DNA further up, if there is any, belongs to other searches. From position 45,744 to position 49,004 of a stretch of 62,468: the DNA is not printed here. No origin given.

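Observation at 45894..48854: Single-ORF fusion of a cytochrome P450 to an ABC1/UbiB-type atypical kinase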

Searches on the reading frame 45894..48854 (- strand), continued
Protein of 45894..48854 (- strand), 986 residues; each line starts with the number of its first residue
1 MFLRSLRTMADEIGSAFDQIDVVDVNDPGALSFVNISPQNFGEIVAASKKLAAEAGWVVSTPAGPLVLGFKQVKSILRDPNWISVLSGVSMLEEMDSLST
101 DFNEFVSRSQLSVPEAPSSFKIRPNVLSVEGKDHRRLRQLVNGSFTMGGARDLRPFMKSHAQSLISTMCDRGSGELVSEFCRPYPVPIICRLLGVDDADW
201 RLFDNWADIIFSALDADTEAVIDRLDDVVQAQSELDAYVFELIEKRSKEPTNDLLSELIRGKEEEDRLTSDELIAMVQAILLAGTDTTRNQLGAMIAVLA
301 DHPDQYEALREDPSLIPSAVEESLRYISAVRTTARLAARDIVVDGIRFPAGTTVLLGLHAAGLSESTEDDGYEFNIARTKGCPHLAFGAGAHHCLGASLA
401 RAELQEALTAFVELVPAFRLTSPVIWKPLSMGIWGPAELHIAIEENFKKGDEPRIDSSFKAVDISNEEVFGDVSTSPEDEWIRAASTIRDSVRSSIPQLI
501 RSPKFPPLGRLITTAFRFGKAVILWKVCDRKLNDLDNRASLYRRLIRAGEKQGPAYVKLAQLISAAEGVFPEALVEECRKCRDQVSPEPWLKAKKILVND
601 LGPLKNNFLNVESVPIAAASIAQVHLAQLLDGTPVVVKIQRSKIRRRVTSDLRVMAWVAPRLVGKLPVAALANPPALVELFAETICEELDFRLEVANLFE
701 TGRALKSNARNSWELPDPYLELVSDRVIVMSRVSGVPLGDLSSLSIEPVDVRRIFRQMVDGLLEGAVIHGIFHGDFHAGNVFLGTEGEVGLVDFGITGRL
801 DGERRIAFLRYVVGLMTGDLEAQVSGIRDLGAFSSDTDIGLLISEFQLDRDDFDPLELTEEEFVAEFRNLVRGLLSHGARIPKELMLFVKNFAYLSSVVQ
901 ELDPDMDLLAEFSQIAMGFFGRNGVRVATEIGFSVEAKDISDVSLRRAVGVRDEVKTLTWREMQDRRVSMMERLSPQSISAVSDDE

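Call 13: find_encoding_contigs(protein=P0002, flank=8000, max_places=2)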
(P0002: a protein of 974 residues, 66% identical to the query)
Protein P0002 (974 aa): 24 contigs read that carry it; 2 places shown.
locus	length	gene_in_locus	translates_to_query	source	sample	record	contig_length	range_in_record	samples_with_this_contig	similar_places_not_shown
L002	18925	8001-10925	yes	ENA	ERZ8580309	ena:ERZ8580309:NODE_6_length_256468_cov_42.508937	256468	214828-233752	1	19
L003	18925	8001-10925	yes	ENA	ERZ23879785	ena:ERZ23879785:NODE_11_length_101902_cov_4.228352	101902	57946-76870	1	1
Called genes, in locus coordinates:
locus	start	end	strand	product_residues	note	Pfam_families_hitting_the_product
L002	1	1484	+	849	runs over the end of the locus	PF03477:ATP-cone, PF00317:Ribonuc_red_lgN, PF02867:Ribonuc_red_lgC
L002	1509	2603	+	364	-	PF00268:Ribonuc_red_sm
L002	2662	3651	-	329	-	PF03308:MeaB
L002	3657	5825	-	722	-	PF01642:MM_CoA_mutase, PF02310:B12-binding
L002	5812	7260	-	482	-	PF01642:MM_CoA_mutase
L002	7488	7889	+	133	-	PF00027:cNMP_binding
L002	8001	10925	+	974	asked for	PF01163:RIO1 (faint), PF00067:p450, PF03109:ABC1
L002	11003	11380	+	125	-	PF00254:FKBP_C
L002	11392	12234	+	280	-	PF00106:adh_short, PF13561:adh_short_C2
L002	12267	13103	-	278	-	PF20789:4HBT_3C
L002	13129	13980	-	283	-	PF12146:Hydrolase_4, PF00561:Abhydrolase_1, PF12697:Abhydrolase_6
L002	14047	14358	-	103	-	PF02467:Whib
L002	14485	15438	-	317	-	PF08240:ADH_N, PF16912:Glu_dehyd_C (weak), PF00107:ADH_zinc_N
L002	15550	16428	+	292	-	PF00485:PRK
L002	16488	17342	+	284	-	PF22622:MFE-2_hydrat-2_N, PF13452:FAS1_DH_region (faint), PF01575:MaoC_dehydratas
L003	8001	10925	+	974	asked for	PF01163:RIO1 (faint), PF00067:p450, PF03109:ABC1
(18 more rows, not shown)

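Call 19: find_related_loci(query=A1, collection=genome_contigs, flank=8000)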
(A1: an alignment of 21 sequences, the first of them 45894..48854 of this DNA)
Query A1 (986 aa) in genome_contigs; peptide patterns used: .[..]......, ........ (x = any residue, [..] = any of these).
287 stretches matched a pattern; 175 encode a relative of the query (tblastn E <= 1e-3); the best 80 are kept; 80 distinct loci.
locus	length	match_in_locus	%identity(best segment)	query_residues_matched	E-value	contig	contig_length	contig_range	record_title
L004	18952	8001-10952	95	3-986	0e+0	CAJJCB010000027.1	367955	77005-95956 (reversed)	MAG: Acidimicrobiaceae bacterium isolate FRAM18_bin006 genome assembly, contig: FRAM17_bin006-27, whole genome shotgun s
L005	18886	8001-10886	66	21-984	0e+0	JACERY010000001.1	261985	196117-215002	MAG: Acidimicrobiales bacterium isolate MCMED-G02 Acidimicrobiales-MCMED-G02-C1, whole genome shotgun sequence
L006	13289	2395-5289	64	18-984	0e+0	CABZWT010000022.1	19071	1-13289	MAG: Actinobacteria bacterium isolate AG-343-B13 genome assembly, contig: AG-343-B13_NODE_22, whole genome shotgun seque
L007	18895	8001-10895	64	18-984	0e+0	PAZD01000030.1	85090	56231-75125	MAG: Acidimicrobiaceae bacterium isolate SP83 81178, whole genome shotgun sequence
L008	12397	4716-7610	64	18-984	0e+0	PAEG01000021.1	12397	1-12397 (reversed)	MAG: Acidimicrobiaceae bacterium isolate MED867 36869, whole genome shotgun sequence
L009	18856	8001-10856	65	21-974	0e+0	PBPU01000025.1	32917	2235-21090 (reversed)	MAG: Acidimicrobiaceae bacterium isolate RS349 4622, whole genome shotgun sequence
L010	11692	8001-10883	64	22-984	0e+0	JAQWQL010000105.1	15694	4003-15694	MAG: Acidimicrobiales bacterium isolate cluster2_bin.251 k141_1192805, whole genome shotgun sequence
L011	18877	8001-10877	65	21-982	0e+0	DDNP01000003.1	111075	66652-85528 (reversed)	MAG TPA_asm: Candidatus Microthrix sp. UBA2517 UBA2517_contig_3576, whole genome shotgun sequence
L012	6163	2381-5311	64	2-982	0e+0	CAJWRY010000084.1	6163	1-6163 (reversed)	MAG TPA_asm: uncultured Candidatus Microthrix sp. isolate ERR598968_bin.49_MetaBAT_v2.12.1_MAG genome assembly, contig:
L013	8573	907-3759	65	24-979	0e+0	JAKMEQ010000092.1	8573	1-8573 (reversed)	MAG: Acidimicrobiales bacterium isolate MOX_bin50 MunidaSAW.contigs.fa_k127_441726, whole genome shotgun sequence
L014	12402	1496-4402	63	8-978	0e+0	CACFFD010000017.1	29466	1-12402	Actinobacteria bacterium isolate AG-410-G14 genome assembly, contig: AG-410-G14_NODE_17, whole genome shotgun sequence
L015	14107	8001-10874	65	22-982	0e+0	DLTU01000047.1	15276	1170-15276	MAG TPA_asm: Candidatus Microthrix sp. UBA7828 UBA7828_contig_1756, whole genome shotgun sequence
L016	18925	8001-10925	64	3-982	0e+0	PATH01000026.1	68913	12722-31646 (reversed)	MAG: Acidimicrobiaceae bacterium isolate SAT161 99468, whole genome shotgun sequence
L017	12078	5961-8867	63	8-978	0e+0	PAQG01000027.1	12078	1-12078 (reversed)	MAG: Acidimicrobiaceae bacterium isolate SP142 MHASMcontig_1426997, whole genome shotgun sequence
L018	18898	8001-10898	64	14-982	0e+0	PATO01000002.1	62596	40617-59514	MAG: Actinomycetota bacterium isolate SAT1582 222230, whole genome shotgun sequence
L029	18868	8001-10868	57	11-974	0e+0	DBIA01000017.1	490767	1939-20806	MAG TPA_asm: Candidatus Microthrix sp. UBA814 UBA814_contig_957, whole genome shotgun sequence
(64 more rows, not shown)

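Call 47: search_protein_families(library=pfam, proteins=[L029:4051-4602:-, L029:3167-4054:-, L029:4895-5584:+, L029:5590-6048:-, L029:6083-6451:-, L029:18012-18611:-, L029:17426-18154:-, L029:16575-17429:-, L029:16510-16791:-, L029:10913-11728:+], max_evalue=0.001)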
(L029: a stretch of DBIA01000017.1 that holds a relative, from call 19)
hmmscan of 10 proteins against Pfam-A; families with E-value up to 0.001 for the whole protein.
L029:4051-4602:- (183 aa): 1 family
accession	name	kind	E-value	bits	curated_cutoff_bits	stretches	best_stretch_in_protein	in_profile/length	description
PF16156.12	DUF4864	-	2e-12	47.9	27.1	1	72-168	6-106/117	Domain of unknown function (DUF4864)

L029:3167-4054:- (295 aa): 1 family
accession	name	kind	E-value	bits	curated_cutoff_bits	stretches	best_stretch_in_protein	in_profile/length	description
PF09995.15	MPAB_Lcp_cat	-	1.8e-48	166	23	1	42-264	1-231/231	ER-bound oxygenase mpaB/B'/Rubber oxygenase, catalytic domain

L029:4895-5584:+ (229 aa): 0 families

L029:5590-6048:- (152 aa): 1 family
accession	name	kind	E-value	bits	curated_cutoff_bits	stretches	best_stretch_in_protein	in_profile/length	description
PF13474.12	SnoaL_3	-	1.1e-17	65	22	1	29-141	2-118/121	SnoaL-like domain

L029:6083-6451:- (122 aa): 0 families

L029:18012-18611:- (199 aa): 2 families
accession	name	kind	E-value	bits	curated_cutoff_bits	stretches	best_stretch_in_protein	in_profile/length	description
PF02777.23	Sod_Fe_C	-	1.3e-35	122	20.9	1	88-187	2-101/102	Iron/manganese superoxide dismutases, C-terminal domain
PF00081.27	Sod_Fe_N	-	1.4e-20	73.9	27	1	4-80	3-81/82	Iron/manganese superoxide dismutases, alpha-hairpin domain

L029:17426-18154:- (242 aa): 1 family
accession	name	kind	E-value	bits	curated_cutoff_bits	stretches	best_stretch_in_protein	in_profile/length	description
PF08768.17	THAP4_heme-bd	-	2.7e-16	60.5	25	1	60-237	3-151/151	THAP4-like, heme-binding beta-barrel domain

L029:16575-17429:- (284 aa): 3 families
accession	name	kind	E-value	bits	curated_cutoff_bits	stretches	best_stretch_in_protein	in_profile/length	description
PF04542.20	Sigma70_r2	-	2.4e-16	59.7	24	1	73-139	2-67/71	Sigma-70 region 2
PF00140.25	Sigma70_r1_2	-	3.7e-10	40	22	1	8-39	2-33/34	Sigma-70 factor, region 1.2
PF04545.22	Sigma70_r4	-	3.9e-07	29.9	24.1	1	223-274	1-48/50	Sigma-70, region 4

L029:16510-16791:- (93 aa): 0 families

L029:10913-11728:+ (271 aa): 3 families
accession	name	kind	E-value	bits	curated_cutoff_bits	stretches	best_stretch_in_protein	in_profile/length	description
PF02607.22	B12-binding_2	-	5e-11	43.1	23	1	73-141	4-71/74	B12 binding domain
PF12728.13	HTH_17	-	2.3e-10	41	27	1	7-51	1-45/51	Helix-turn-helix domain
PF02310.24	B12-binding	-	3.3e-09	37.1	32.1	1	156-245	2-90/121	B12 binding domain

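Call 56: search_protein_representatives(protein=window:45894-48854:-)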
Query: 986 residues. Proteins with E-value up to 0.001 (for the whole library): 52723; up to 1e-10: 30571; up to 1e-30: 5724. The best 150 are listed.
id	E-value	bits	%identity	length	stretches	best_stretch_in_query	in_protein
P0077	0.0e+00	1076.5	56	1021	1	24-975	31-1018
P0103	1.3e-201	688.4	65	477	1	512-980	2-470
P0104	9.2e-127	440.8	44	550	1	481-975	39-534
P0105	5.2e-108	378.7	42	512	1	481-973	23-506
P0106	5.4e-108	378.7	44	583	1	476-916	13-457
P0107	5.5e-106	372.0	97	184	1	60-234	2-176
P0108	3.2e-99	349.6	41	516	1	487-974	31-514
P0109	1.5e-96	340.8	41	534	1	478-937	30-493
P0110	2.5e-96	340.0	62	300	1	663-920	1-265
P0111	2.5e-96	340.0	42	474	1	541-977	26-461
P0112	6.4e-96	338.7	40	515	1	510-973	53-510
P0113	3.3e-94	333.0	40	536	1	488-973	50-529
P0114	9.1e-94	331.6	55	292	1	300-592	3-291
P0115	1.1e-93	331.3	44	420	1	582-975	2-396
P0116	3.6e-91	323.0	37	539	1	481-972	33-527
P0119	4.0e-84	299.7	43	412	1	37-446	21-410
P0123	3.7e-79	283.2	47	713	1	602-899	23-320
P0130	1.2e-71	258.4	34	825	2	107-415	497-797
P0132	1.0e-70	255.3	40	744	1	541-924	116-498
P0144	2.7e-67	244.0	32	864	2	128-426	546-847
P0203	2.6e-53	197.7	34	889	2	125-435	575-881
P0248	1.4e-49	185.3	33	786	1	542-911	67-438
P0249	1.4e-49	185.3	30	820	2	121-419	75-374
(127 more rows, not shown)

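Call 57: search_protein_families(library=pfam, proteins=[P0130, P0144, P0203, P0249, P0123, P0132, P0248, P0104, P0105, P0119], max_evalue=0.00001)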
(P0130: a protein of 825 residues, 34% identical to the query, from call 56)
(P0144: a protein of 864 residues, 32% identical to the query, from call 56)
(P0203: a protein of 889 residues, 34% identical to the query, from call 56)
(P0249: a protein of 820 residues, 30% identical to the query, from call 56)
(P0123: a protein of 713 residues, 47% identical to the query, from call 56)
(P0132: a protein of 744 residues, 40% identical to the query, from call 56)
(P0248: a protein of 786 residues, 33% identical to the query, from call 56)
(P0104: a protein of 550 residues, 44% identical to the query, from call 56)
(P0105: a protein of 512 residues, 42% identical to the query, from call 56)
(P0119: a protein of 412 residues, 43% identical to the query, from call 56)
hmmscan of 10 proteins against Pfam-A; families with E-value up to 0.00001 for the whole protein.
P0130 (825 aa): 2 families
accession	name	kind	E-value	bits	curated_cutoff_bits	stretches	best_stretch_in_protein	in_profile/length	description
PF03109.22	ABC1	-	2.4e-67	227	22.9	1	81-314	3-236/244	ABC1 atypical kinase-like domain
PF00067.27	p450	-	2.2e-33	116.2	22.8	1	633-798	237-433/462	Cytochrome P450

P0144 (864 aa): 1 family
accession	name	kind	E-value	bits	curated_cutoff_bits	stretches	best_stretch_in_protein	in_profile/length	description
PF00067.27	p450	-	1.3e-46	159.8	22.8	2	539-831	82-427/462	Cytochrome P450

P0203 (889 aa): 2 families
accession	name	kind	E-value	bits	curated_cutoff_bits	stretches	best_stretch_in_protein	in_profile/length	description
PF03109.22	ABC1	-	5.5e-56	189.9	22.9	1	106-341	4-234/244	ABC1 atypical kinase-like domain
PF00067.27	p450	-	3.7e-25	89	22.8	1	674-864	208-435/462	Cytochrome P450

P0249 (820 aa): 2 families
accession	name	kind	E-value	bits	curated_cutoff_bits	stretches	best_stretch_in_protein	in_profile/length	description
PF03109.22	ABC1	-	2.2e-54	184.6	22.9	1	477-715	2-238/244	ABC1 atypical kinase-like domain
PF00067.27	p450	-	3.5e-19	69.3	22.8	1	275-362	327-424/462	Cytochrome P450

P0123 (713 aa): 2 families
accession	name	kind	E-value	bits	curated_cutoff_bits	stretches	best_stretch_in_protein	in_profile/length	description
PF03109.22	ABC1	-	4.4e-58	196.7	22.9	1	23-242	24-238/244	ABC1 atypical kinase-like domain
PF01939.22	NucS_C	-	3.8e-13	49.9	24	1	527-574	16-64/124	Endonuclease NucS C-terminal domain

P0132 (744 aa): 2 families
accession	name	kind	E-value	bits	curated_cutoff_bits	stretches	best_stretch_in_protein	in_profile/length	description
PF03109.22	ABC1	-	2.5e-56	191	22.9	1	157-396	3-238/244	ABC1 atypical kinase-like domain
PF11361.13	DUF3159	-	5.3e-13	49.6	34.2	1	548-728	3-183/188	Protein of unknown function (DUF3159)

P0248 (786 aa): 3 families
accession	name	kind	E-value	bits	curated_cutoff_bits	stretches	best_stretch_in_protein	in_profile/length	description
PF03109.22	ABC1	-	4.5e-63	213.1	22.9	1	105-352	1-242/244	ABC1 atypical kinase-like domain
PF11583.14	AurF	-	1e-12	48.2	29.6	1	499-766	8-282/282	P-aminobenzoate N-oxygenase AurF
PF01163.29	RIO1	-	5e-07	30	22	1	240-321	69-149/187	RIO domain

P0104 (550 aa): 1 family
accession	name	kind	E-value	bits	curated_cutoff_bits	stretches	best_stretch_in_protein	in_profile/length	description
PF03109.22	ABC1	-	8e-57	192.6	22.9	1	140-380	3-238/244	ABC1 atypical kinase-like domain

P0105 (512 aa): 2 families
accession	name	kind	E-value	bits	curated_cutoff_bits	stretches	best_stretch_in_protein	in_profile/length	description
PF03109.22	ABC1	-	7.9e-54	182.8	22.9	1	119-359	1-239/244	ABC1 atypical kinase-like domain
PF01163.29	RIO1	-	1.3e-06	28.6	22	0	243-335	60-152/187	RIO domain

P0119 (412 aa): 1 family
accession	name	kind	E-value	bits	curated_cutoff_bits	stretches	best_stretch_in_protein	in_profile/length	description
PF00067.27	p450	-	1.3e-24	87.3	22.8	1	172-373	196-426/462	Cytochrome P450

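Call 58: list_cluster_members(proteins=[P0130, P0203, P0249, P0248, P0104, P0105, P0119, P0106])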
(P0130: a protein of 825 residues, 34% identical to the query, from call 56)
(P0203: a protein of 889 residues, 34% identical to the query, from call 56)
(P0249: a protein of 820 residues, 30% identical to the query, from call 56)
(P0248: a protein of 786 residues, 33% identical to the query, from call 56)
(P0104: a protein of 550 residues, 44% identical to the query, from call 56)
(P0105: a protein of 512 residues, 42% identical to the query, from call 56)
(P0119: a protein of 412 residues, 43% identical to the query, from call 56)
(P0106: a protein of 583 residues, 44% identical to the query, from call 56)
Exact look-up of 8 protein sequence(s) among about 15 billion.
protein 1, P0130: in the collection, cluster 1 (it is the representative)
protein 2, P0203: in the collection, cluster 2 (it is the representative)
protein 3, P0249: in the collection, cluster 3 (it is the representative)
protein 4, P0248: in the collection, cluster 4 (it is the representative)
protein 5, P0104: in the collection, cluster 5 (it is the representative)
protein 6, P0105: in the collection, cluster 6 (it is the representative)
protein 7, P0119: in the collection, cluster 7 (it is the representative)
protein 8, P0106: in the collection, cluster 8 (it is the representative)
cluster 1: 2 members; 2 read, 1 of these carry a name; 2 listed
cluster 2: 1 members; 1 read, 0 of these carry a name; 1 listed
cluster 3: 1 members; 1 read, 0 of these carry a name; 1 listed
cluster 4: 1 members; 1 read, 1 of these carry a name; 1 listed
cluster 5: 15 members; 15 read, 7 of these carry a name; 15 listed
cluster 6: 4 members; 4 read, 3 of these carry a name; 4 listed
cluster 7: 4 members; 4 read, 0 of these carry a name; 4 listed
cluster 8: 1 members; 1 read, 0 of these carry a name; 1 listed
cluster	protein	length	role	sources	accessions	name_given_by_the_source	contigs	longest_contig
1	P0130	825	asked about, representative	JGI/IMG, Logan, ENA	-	-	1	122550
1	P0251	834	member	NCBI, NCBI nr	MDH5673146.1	MAG: cytochrome P450 [Myxococcales bacterium] | cytochrome P450 [Myxococcales bacterium]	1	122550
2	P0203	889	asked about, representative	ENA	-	-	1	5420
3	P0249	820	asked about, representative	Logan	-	-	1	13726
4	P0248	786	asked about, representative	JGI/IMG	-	predicted unusual protein kinase regulating ubiquinone biosynthesis (AarF/ABC1/UbiB ...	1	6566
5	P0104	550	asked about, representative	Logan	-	-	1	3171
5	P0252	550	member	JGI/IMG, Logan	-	ubiquinone biosynthesis protein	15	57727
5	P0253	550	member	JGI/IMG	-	ubiquinone biosynthesis protein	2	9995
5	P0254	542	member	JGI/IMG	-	ubiquinone biosynthesis protein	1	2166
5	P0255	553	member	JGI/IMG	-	ubiquinone biosynthesis protein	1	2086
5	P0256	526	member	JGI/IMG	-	ubiquinone biosynthesis protein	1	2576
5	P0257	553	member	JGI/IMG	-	ubiquinone biosynthesis protein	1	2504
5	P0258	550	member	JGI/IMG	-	ubiquinone biosynthesis protein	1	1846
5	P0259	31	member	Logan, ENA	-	-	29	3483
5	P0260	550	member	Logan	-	-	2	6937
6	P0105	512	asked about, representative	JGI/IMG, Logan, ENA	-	ubiquinone biosynthesis protein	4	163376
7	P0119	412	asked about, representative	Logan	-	-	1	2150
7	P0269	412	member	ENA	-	-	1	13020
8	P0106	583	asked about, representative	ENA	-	-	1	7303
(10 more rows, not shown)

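Call 60: find_encoding_contigs(protein=P0105, flank=6000, max_places=2)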
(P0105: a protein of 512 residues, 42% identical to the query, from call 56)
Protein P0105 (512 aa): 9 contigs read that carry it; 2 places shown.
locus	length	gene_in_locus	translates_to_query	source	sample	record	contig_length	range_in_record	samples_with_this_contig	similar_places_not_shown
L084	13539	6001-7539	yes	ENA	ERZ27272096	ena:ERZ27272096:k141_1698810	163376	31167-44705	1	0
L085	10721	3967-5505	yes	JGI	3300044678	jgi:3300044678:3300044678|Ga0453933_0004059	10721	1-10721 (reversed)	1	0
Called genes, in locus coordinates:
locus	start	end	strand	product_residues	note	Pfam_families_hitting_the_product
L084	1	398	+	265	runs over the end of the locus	PF01791:DeoC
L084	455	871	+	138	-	PF11969:DcpS_C, PF01230:HIT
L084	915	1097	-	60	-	-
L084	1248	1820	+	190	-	-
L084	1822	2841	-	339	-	PF05368:NmrA (weak), PF01370:Epimerase, PF04321:RmlD_sub_bind, PF16363:GDP_Man_Dehyd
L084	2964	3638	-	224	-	-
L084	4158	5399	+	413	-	-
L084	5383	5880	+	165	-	-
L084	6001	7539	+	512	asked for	PF03109:ABC1, PF01163:RIO1 (weak)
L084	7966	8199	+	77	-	-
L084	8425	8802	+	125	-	-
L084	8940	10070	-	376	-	-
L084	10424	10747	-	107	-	PF13459:Fer4_15, PF13370:Fer4_13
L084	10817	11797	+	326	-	PF00534:Glycos_transf_1, PF13692:Glyco_trans_1_4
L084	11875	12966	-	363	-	PF00535:Glycos_transf_2 (weak), PF13641:Glyco_tranf_2_3 (weak)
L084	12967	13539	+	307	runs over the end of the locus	-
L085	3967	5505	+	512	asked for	PF03109:ABC1, PF01163:RIO1 (weak)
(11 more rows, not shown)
